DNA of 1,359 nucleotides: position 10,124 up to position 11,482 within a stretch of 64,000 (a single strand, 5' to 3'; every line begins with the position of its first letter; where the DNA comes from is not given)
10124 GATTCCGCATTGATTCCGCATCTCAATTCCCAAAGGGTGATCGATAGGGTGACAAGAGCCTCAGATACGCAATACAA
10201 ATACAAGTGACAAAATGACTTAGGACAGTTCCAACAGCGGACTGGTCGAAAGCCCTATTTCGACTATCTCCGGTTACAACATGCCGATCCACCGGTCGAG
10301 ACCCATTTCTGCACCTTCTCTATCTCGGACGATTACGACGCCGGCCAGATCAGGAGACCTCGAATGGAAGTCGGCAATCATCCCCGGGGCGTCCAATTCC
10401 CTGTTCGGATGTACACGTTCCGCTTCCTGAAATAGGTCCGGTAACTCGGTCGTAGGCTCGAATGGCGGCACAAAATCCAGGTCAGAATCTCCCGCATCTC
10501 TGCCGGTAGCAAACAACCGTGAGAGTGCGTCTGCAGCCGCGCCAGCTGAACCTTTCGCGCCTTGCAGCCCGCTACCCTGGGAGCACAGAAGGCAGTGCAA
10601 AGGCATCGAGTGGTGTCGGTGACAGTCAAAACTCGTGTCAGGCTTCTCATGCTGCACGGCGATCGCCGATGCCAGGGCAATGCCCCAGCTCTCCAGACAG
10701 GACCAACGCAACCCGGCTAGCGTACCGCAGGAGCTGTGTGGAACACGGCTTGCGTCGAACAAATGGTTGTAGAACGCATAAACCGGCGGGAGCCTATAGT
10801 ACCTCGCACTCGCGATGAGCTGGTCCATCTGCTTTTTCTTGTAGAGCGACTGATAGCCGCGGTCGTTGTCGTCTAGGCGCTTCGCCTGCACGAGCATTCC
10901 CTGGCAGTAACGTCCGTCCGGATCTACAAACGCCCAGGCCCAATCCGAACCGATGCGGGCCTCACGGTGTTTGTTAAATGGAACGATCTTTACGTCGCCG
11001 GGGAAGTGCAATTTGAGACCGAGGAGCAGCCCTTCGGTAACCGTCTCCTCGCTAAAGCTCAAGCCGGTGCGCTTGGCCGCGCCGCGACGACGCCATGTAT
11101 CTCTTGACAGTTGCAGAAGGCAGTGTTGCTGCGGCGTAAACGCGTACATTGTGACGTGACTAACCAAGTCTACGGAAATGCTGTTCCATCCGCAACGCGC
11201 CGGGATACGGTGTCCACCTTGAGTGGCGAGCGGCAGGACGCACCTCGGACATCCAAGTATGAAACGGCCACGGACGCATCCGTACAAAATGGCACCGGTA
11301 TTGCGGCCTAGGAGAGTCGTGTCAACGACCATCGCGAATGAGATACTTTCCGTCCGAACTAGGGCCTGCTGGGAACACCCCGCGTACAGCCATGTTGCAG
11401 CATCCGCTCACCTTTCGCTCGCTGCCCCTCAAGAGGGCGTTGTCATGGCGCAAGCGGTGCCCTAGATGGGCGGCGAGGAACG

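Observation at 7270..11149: Second, separate defence patch: solitary GmrSD-like type IV restriction enzyme followed by a divergently oriented possible PD-(D/E)xK protein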

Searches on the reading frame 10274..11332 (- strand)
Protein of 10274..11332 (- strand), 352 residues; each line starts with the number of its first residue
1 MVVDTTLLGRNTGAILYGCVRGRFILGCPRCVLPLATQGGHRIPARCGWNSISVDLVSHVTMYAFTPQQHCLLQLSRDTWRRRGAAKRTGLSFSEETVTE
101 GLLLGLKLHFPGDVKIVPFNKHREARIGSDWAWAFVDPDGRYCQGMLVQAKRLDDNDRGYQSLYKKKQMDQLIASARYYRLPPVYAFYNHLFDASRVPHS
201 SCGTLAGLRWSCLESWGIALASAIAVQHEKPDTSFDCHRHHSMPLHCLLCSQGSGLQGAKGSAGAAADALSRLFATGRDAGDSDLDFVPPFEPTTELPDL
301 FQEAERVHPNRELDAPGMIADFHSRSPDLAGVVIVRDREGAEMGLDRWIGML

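Call 3: search_protein_families(library=pfam, proteins=[window:10274-11332:-], max_evalue=0.01)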
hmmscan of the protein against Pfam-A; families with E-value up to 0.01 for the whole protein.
window:10274-11332:- (352 aa): 1 family
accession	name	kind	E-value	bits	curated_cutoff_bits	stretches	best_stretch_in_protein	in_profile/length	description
PF20320.3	DUF6615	-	3.8e-12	46.7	23.8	1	89-253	23-197/289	Family of unknown function (DUF6615)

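Call 4: search_protein_families(library=padloc, proteins=[window:10274-11332:-], max_evalue=0.01)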
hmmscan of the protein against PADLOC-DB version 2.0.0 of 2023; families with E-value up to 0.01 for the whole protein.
window:10274-11332:- (352 aa): 0 families

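Call 5: search_protein_families(library=pfam, proteins=[window:10274-11149:-], max_evalue=10)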
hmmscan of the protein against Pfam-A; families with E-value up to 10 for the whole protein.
window:10274-11149:- (291 aa): 1 family
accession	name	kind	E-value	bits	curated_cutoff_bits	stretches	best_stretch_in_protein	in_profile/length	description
PF20320.3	DUF6615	-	2.8e-12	47.2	23.8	1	28-192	23-197/289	Family of unknown function (DUF6615)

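Call 6: search_protein_families(library=ncbifam, proteins=[window:10274-11332:-], max_evalue=0.1)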
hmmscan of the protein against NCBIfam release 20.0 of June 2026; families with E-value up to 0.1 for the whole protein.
window:10274-11332:- (352 aa): 0 families

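Call 14: find_homologous_proteins(query=window:10274-11149:-)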
Query window:10274-11149:- (291 aa): 220 proteins with E <= 0.001 among 5298 candidates; the best 120 are listed.
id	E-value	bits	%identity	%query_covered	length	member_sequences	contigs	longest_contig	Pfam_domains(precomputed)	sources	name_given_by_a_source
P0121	1.5e-200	683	100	100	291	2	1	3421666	PF20320.4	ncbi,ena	-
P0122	4.2e-145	501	77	100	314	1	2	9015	PF20320.4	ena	-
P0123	3.4e-126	439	70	97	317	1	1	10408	PF20320.4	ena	-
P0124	1.1e-122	427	69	96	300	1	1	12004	PF20320.4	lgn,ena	-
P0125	8.7e-119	414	64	99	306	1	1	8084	PF20320.4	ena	-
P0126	1.1e-116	408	64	98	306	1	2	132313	PF20320.4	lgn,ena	-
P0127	2.7e-111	390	64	95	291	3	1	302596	PF20320.4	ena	-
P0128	2.0e-110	387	64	97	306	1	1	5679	PF20320.4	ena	-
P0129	3.0e-110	386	64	97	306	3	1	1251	PF20320.4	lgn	-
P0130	3.5e-109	383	64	94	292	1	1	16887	PF20320.4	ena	-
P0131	2.2e-108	380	63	97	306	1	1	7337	PF20320.4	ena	-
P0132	3.2e-107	376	62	96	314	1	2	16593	PF20320.4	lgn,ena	-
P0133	4.1e-107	376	63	95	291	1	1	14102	PF20320.4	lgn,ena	-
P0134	1.1e-106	375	62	95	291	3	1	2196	PF20320.4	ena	-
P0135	1.2e-105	371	62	95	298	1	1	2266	PF20320.4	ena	-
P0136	6.7e-104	366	63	96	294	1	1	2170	PF20320.4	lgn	-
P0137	2.0e-103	364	62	94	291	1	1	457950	PF20320.4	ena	-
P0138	6.8e-103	362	62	95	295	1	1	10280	PF20320.4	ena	-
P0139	9.8e-102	358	59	96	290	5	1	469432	PF20320.4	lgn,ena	-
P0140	8.8e-101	355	59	96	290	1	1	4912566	PF20320.4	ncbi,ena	-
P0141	9.5e-100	352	61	95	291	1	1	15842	PF20320.4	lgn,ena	-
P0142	1.9e-99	351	58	98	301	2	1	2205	PF20320.4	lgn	-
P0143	5.1e-97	343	57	98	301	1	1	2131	PF20320.4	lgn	-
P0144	3.1e-96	340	57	97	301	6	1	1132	PF20320.4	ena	-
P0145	6.2e-96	339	58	95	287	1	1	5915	PF20320.4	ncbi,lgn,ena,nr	ncbi:MAG: hypothetical protein OXO50_05250 [Caldilineaceae bacterium]|nr:hypothetical protein [Caldi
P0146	1.4e-95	338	58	96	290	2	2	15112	PF20320.4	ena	-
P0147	1.7e-94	335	57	97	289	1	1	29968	PF20320.4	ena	-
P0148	2.8e-94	334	56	96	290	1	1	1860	PF20320.4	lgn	-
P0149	4.0e-94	333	56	96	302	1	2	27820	PF20320.4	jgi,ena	-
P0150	8.2e-94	332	56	97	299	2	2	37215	PF20320.4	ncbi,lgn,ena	-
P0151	2.1e-93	331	57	95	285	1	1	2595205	PF20320.4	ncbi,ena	-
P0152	2.9e-93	331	56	98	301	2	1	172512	PF20320.4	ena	-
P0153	3.0e-93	331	57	97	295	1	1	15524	PF20320.4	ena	-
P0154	6.6e-93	329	54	97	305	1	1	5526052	PF20320.4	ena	-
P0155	7.1e-93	329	55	96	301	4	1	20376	PF20320.4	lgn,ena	-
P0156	1.4e-92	328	55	96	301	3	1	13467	PF20320.4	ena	-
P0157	3.1e-92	327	56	97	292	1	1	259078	PF20320.4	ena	-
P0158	1.4e-91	325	54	97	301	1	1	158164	PF20320.4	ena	-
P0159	5.3e-91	323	55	98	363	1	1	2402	PF20320.4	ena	-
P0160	1.5e-90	322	54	97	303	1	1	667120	PF20320.4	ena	-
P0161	3.5e-90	320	56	98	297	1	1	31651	PF20320.4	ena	-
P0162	6.7e-90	320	57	95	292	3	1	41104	PF20320.4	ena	-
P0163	8.0e-90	319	53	97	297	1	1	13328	PF20320.4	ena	-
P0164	3.6e-89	317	55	96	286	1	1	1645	PF20320.4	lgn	-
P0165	5.9e-89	316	56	95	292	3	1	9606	PF20320.4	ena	-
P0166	9.7e-89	316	55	97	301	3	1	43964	PF20320.4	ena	-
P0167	1.1e-87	312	53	97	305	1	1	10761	PF20320.4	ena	-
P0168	2.4e-87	311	54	97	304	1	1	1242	PF20320.4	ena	-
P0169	2.9e-87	311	54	96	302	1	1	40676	PF20320.4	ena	-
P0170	4.6e-87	310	53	96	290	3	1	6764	PF20320.4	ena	-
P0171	7.2e-87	310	53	97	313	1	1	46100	PF20320.4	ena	-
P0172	8.1e-87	309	53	97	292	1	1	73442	PF20320.4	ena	-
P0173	9.3e-87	309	53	95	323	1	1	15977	PF20320.4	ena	-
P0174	1.1e-86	309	52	98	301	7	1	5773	PF20320.4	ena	-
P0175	1.7e-86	308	52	96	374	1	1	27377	PF20320.4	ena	-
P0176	2.3e-86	308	55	95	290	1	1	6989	PF20320.4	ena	-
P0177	2.4e-86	308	54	95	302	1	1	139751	PF20320.4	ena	-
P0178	6.8e-86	306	54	97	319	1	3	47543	PF20320.4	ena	-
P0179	1.3e-85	305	56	90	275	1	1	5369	PF20320.4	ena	-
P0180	2.8e-85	304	67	69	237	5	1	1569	PF20320.4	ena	-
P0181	1.3e-84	302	53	95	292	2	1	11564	PF20320.4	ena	-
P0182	1.9e-84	302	52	96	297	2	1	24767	PF20320.4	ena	-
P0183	2.2e-84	301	54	94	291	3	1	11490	PF20320.4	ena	-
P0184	2.3e-84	301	53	93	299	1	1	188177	PF20320.4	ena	-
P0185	7.0e-84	300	54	95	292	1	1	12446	PF20320.4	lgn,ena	-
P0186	4.4e-83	297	55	90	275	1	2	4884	PF20320.4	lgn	-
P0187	9.8e-82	293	51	93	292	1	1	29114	PF20320.4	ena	-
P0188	1.2e-81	292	55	86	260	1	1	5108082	PF20320.4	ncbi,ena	-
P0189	1.3e-80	289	60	78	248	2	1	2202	PF20320.4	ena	-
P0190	1.0e-79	286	56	86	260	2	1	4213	PF20320.4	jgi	-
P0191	2.3e-79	285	53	95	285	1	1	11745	PF20320.4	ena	-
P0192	4.9e-79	284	49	95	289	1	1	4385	PF20320.4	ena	-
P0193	2.1e-78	282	51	95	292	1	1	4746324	PF20320.4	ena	-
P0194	6.2e-78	280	51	95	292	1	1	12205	PF20320.4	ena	-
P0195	3.7e-77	278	57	83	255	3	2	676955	PF20320.4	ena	-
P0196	3.9e-77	278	51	97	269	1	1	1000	PF20320.4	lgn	-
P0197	4.1e-77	278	55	81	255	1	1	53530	PF20320.4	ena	-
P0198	6.0e-77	277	50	95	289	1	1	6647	PF20320.4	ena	-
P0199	1.3e-76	276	55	81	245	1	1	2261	PF20320.4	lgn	-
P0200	8.6e-76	273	62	73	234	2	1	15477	PF20320.4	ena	-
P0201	1.9e-75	272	63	71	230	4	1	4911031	PF20320.4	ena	-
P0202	1.2e-74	269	54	83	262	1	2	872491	PF20320.4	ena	-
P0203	6.3e-74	267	54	84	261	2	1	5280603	PF20320.4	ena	-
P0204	3.5e-72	261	48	91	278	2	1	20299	PF20320.4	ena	-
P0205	3.7e-69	251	56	68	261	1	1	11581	PF20320.4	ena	-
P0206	6.8e-68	247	47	95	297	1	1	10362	PF20320.4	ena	-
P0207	1.3e-67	246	50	84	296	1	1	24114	PF20320.4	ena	-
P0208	9.0e-67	244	50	81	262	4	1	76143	PF20320.4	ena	-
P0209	2.1e-66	242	46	94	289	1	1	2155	PF20320.4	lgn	-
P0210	2.3e-66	242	58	65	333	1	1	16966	PF20320.4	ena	-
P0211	5.8e-66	241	47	92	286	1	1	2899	PF20320.4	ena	-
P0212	6.0e-66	241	44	97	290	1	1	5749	PF20320.4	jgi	jgi:hypothetical protein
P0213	1.6e-65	240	47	94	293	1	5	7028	PF20320.4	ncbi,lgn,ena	-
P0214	2.8e-65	239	46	95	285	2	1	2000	PF20320.4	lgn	-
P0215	3.6e-65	238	56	67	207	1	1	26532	PF20320.4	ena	-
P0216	6.6e-65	237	45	95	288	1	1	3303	PF20320.4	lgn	-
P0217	2.5e-64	236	44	96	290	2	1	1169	PF20320.4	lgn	-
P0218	1.1e-63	233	45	95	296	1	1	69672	PF20320.4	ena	-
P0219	4.3e-63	232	43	95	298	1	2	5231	PF20320.4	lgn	-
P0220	5.2e-63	231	44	94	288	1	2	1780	PF20320.4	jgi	jgi:hypothetical protein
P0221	7.6e-63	231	44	95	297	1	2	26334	PF20320.4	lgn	-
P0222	1.3e-62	230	44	95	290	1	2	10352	PF20320.4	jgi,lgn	jgi:hypothetical protein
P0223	1.6e-62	230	44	95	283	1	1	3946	PF20320.4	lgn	-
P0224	9.6e-62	227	44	95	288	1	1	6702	PF20320.4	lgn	-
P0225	1.3e-61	227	44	96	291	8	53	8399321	PF20320.4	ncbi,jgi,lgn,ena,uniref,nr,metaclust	ncbi:DUF6615 family protein [Bradyrhizobium sp. BTAi1]|uniref:DUF6615 family protein n=1 Tax=Bradyrh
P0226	2.1e-61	226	48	81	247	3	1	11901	PF20320.4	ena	-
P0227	3.8e-61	225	44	95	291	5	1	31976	PF20320.4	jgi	jgi:hypothetical protein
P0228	9.3e-61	224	50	79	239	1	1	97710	PF20320.4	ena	-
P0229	1.6e-60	223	45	95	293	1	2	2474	PF20320.4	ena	-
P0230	3.2e-60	222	46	94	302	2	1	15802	PF20320.4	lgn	-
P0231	3.7e-60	222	44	95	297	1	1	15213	PF20320.4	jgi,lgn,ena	-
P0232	4.2e-60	222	43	95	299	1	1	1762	PF20320.4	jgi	jgi:hypothetical protein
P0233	4.9e-60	221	55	67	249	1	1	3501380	PF20320.4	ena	-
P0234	4.6e-59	218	43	95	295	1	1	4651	PF20320.4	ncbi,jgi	jgi:hypothetical protein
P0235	5.5e-59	218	63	59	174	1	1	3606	-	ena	-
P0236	6.4e-59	218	43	96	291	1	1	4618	PF20320.4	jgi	jgi:hypothetical protein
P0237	1.0e-58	217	44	95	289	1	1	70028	PF20320.4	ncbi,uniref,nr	ncbi:DUF6615 family protein [Lysobacter antibioticus]|uniref:DUF6615 family protein n=1 Tax=Lysobact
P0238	1.3e-58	217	43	95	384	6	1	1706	PF20320.4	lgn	-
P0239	1.9e-58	216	43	95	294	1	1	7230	PF20320.4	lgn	-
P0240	3.3e-58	215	43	95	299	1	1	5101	PF20320.4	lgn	-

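Call 15: search_solved_structures(query=window:10274-11149:-, max_evalue=10)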
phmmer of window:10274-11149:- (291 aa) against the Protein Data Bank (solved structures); distinct sequences matched with E-value up to 10: 0.

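Call 16: find_encoding_contigs(protein=P0121, flank=10000, max_places=2)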
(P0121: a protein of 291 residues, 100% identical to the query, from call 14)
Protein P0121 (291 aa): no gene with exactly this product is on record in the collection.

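Call 17: find_encoding_contigs(protein=P0225, flank=8000, max_places=6)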
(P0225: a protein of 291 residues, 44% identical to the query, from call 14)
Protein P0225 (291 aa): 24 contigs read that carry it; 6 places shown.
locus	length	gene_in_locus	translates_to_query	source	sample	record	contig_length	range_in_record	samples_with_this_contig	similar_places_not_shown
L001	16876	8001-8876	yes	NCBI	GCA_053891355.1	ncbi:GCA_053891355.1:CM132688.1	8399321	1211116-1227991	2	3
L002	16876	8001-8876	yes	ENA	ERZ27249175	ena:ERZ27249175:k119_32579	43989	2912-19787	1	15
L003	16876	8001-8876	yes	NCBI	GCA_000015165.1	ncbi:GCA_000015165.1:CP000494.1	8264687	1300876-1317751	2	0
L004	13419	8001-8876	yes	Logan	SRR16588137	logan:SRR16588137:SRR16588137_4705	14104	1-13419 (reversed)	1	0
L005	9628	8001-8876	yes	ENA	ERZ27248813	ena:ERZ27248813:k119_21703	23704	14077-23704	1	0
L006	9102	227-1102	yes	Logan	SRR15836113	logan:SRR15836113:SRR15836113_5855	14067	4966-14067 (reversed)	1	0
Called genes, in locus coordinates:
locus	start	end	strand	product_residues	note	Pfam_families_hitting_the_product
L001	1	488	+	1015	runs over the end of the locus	-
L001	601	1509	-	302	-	PF00756:Esterase (faint), PF01738:DLH, PF12146:Hydrolase_4 (faint), PF00326:Peptidase_S9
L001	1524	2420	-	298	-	-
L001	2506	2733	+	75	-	PF12844:HTH_19, PF13560:HTH_31, PF01381:HTH_3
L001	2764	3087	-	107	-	PF12599:DUF3768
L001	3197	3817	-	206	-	-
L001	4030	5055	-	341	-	-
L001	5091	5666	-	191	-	PF00589:Phage_integrase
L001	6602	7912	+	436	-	-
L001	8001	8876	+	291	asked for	PF20320:DUF6615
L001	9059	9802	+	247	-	PF01844:HNH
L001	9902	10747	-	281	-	PF01844:HNH (weak)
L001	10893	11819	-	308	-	-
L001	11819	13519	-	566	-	PF02463:SMC_N (faint), PF13175:AAA_15, PF13476:AAA_23 (weak), PF13304:AAA_21, PF13175:AAA_15 (weak)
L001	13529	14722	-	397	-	PF01420:Methylase_S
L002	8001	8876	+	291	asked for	PF20320:DUF6615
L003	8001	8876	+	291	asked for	PF20320:DUF6615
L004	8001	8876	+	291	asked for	PF20320:DUF6615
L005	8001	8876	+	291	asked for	PF20320:DUF6615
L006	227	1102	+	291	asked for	PF20320:DUF6615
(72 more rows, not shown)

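Call 18: find_encoding_contigs(protein=P0140, flank=8000, max_places=2)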
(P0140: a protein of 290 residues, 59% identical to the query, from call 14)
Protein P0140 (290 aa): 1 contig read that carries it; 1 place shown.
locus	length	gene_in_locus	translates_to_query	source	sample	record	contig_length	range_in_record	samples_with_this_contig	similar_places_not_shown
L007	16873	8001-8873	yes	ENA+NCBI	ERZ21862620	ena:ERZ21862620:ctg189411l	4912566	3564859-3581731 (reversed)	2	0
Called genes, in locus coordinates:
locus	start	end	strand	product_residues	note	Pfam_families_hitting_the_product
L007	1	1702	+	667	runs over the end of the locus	-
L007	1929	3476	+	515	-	PF00501:AMP-binding, PF13193:AMP-binding_C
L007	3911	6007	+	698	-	PF05378:Hydant_A_N, PF01968:Hydantoinase_A, PF19278:Hydant_A_C (weak)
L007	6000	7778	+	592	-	PF02538:Hydantoinase_B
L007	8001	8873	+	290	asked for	PF20320:DUF6615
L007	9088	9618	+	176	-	PF13551:HTH_29, PF13565:HTH_32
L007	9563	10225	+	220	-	PF13358:DDE_3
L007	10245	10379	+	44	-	-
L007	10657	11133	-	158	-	-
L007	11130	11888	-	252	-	-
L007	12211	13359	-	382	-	PF13243:SQHop_cyclase_C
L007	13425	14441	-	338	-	PF01408:GFO_IDH_MocA (faint), PF22725:GFO_IDH_MocA_C3 (weak)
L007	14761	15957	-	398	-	PF01425:Amidase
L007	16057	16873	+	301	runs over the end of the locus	PF00892:EamA (weak)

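Call 19: find_encoding_contigs(protein=P0127, flank=8000, max_places=2)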
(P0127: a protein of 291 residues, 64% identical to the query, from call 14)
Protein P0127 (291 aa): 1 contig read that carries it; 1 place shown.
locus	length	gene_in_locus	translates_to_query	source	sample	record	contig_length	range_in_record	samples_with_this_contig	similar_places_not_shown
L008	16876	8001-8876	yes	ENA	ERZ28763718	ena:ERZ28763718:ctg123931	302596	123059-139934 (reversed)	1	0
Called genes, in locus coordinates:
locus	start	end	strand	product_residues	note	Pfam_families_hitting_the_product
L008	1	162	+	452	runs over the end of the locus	PF05598:DUF772, PF01609:DDE_Tnp_1, PF13751:DDE_Tnp_1_6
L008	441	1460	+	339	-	PF01548:DEDD_Tnp_IS110, PF02371:Transposase_20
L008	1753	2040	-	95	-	PF01381:HTH_3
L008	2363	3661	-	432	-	PF13356:Arm-DNA-bind_3, PF00589:Phage_integrase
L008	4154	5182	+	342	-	PF13683:rve_3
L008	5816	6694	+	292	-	PF14559:TPR_19 (faint)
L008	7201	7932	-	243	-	-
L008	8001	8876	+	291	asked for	PF20320:DUF6615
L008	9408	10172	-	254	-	PF01695:IstB_IS21, PF00308:Bac_DnaA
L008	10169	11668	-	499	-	PF00665:rve (faint), PF22483:Mu-transpos_C_2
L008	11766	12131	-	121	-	PF13356:Arm-DNA-bind_3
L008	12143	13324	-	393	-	PF13356:Arm-DNA-bind_3, PF00589:Phage_integrase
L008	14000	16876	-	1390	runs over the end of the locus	PF08751:TrwC, PF01443:Viral_helicase1 (faint), PF13245:AAA_19, PF13401:AAA_22 (faint), PF13604:AAA_30, PF22232:TraI_hel_assoc_N (weak), PF25199:nSTAND_NTPase5 (faint)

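Call 20: find_encoding_contigs(protein=P0151, flank=8000, max_places=2)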
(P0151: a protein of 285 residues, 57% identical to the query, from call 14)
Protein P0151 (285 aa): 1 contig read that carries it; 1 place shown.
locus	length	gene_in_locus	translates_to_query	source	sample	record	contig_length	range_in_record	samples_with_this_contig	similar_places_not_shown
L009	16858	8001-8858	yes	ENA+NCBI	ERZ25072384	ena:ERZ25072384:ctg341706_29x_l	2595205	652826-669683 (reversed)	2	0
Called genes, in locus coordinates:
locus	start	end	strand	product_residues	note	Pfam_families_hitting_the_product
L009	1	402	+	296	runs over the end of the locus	-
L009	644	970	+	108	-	PF13541:ChlI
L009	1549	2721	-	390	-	-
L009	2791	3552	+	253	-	-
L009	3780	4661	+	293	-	PF01555:N6_N4_Mtase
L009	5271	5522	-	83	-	PF12844:HTH_19 (weak), PF13560:HTH_31, PF01381:HTH_3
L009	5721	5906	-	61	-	-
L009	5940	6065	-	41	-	-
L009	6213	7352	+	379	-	PF07719:TPR_2 (faint), PF13181:TPR_8 (faint), PF13428:TPR_14 (faint), PF13432:TPR_16 (faint), PF23914:TPR_CcmH_CycH (faint), PF12895:ANAPC3 (faint), PF13431:TPR_17 (faint), PF14559:TPR_19 (weak)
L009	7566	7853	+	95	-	-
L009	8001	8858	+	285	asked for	PF20320:DUF6615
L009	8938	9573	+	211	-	PF01078:Mg_chelatase, PF13335:Mg_chelatase_C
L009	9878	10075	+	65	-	-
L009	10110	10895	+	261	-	PF01261:AP_endonuc_2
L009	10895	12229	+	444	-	PF00202:Aminotran_3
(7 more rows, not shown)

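Call 34: predict_structure(alignment_id=A1)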
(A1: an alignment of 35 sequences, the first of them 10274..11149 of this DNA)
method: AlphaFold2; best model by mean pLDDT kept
length: 291 residues; sequences in the alignment: 35
mean_pLDDT: 88.4   pTM: 0.88
mean pLDDT of the five models: 88.4, 88.4, 88.3, 87.2, 85.8
residues with pLDDT >= 90: 200; 70-90: 55; 50-70: 30; < 50: 6
segments of 3 or more residues with pLDDT < 50: 289-291
pLDDT, mean of each block of 10 residues (from residue 1): 89 98 97 93 97 90 73 95 97 95 88 93 98 89 86 97 94 96 96 92 97 75 75 94 80 69 86 88 50 40
secondary structure, 60 per line:
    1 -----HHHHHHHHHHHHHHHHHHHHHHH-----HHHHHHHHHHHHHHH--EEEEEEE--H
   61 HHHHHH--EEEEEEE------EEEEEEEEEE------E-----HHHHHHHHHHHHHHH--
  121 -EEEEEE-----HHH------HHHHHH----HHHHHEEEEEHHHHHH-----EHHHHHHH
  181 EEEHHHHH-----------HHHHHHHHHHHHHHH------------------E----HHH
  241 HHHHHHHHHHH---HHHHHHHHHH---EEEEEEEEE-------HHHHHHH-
elements in order: H6-28 H34-48 E51-57 H60-66 E69-75 E82-91 H104-118 E122-127 H142-147 H152-156 E157-161 H162-167 H174-180 E181-183 H184-188 H200-214 H238-251 H255-264 E268-276 H284-290

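Call 49: find_related_loci(query=A1, collection=viral_contigs, flank=8000)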
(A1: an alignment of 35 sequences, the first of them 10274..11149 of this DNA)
Query A1 (291 aa) in viral_contigs; peptide patterns used: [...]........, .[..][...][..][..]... (x = any residue, [..] = any of these).
45 stretches matched a pattern, but none encodes a relative of the query by tblastn (E <= 1e-3).
